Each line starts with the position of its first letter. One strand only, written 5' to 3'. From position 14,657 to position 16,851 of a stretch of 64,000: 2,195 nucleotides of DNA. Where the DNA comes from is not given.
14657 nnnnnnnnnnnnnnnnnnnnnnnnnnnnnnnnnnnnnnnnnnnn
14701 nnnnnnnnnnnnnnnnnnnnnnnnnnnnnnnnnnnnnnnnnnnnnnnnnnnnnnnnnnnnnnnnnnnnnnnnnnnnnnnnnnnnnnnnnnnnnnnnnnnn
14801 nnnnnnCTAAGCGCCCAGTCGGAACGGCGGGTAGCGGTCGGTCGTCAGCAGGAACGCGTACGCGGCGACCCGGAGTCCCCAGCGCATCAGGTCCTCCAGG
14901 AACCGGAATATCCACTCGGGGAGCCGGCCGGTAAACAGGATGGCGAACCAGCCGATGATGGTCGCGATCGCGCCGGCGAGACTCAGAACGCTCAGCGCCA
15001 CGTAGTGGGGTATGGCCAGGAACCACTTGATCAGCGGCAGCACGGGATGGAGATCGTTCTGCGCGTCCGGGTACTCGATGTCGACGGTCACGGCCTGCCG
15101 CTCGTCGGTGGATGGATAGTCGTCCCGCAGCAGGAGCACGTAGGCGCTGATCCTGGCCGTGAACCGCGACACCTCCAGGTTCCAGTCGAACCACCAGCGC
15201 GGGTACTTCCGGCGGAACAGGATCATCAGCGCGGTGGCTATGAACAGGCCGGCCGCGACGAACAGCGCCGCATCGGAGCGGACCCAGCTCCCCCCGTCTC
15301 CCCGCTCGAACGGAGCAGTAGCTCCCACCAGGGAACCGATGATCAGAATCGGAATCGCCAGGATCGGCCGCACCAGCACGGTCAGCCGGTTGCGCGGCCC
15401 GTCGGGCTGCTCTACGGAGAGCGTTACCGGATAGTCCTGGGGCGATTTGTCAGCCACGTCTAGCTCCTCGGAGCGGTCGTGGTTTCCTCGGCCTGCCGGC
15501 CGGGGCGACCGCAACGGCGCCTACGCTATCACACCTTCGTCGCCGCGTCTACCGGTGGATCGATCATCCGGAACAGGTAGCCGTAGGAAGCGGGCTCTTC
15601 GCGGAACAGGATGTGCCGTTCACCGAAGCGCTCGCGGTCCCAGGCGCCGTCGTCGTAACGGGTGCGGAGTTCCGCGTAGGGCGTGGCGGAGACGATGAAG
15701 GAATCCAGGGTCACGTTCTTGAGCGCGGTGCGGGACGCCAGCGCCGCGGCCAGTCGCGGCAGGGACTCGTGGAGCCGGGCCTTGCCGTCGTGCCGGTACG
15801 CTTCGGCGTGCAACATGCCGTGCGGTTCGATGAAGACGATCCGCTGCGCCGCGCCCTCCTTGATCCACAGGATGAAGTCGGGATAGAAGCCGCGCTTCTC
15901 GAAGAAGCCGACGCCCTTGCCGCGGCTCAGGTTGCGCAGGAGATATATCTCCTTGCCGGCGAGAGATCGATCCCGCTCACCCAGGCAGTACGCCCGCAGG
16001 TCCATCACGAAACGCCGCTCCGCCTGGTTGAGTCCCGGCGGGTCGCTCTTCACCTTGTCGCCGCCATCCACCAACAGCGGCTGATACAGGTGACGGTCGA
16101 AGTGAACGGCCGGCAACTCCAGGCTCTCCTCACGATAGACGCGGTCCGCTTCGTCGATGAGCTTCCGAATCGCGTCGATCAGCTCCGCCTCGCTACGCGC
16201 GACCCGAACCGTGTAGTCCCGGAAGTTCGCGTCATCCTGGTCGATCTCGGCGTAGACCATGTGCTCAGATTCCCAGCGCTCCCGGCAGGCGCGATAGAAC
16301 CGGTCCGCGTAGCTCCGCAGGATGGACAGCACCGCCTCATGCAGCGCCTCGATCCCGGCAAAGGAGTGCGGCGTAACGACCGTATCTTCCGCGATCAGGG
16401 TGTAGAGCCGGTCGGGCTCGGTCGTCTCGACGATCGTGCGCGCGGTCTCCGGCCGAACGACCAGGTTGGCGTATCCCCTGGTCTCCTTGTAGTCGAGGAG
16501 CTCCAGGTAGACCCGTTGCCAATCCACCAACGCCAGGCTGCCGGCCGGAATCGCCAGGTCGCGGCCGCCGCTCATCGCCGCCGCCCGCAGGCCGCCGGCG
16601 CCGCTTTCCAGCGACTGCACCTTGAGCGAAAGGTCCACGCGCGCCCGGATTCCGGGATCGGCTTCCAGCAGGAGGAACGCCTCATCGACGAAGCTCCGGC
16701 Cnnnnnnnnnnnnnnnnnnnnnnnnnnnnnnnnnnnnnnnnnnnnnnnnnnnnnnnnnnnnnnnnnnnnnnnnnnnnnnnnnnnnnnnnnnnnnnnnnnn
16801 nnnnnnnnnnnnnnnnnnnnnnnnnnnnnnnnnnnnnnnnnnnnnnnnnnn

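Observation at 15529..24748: Atypical Type III R-M locus: one Res plus two tandem 1000-aa Mod paralogs that differ only in the central target-recognition region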

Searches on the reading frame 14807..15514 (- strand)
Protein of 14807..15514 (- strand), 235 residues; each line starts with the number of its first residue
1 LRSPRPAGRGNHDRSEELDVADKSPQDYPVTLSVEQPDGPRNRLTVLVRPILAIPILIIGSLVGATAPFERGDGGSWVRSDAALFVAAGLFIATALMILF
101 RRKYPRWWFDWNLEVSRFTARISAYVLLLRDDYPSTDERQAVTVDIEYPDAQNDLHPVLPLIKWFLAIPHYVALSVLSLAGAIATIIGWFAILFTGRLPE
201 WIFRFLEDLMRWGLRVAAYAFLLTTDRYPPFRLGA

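Call 12: search_protein_families(library=pfam, proteins=[window:14807-15514:-], max_evalue=0.001)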
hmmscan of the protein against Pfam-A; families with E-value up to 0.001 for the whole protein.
window:14807-15514:- (235 aa): 1 family
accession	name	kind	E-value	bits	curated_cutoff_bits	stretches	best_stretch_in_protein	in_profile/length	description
PF14333.11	DUF4389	-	1.6e-19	70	25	2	162-231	6-74/76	Domain of unknown function (DUF4389)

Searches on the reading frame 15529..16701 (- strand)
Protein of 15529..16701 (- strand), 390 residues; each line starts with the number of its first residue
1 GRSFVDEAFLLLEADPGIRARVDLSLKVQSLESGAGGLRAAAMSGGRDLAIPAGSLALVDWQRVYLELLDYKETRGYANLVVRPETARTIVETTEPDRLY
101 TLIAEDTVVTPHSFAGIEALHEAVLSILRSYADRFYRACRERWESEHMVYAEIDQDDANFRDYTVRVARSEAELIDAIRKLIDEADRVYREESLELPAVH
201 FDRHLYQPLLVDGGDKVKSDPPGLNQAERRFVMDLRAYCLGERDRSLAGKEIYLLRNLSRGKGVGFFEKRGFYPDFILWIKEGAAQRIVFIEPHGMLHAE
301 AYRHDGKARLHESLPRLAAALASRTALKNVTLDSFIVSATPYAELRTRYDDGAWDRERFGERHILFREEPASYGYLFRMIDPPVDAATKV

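Call 39: search_protein_families(library=pfam, proteins=[window:15529-16701:-], max_evalue=10)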
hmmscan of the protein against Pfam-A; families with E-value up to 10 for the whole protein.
window:15529-16701:- (390 aa): 0 families
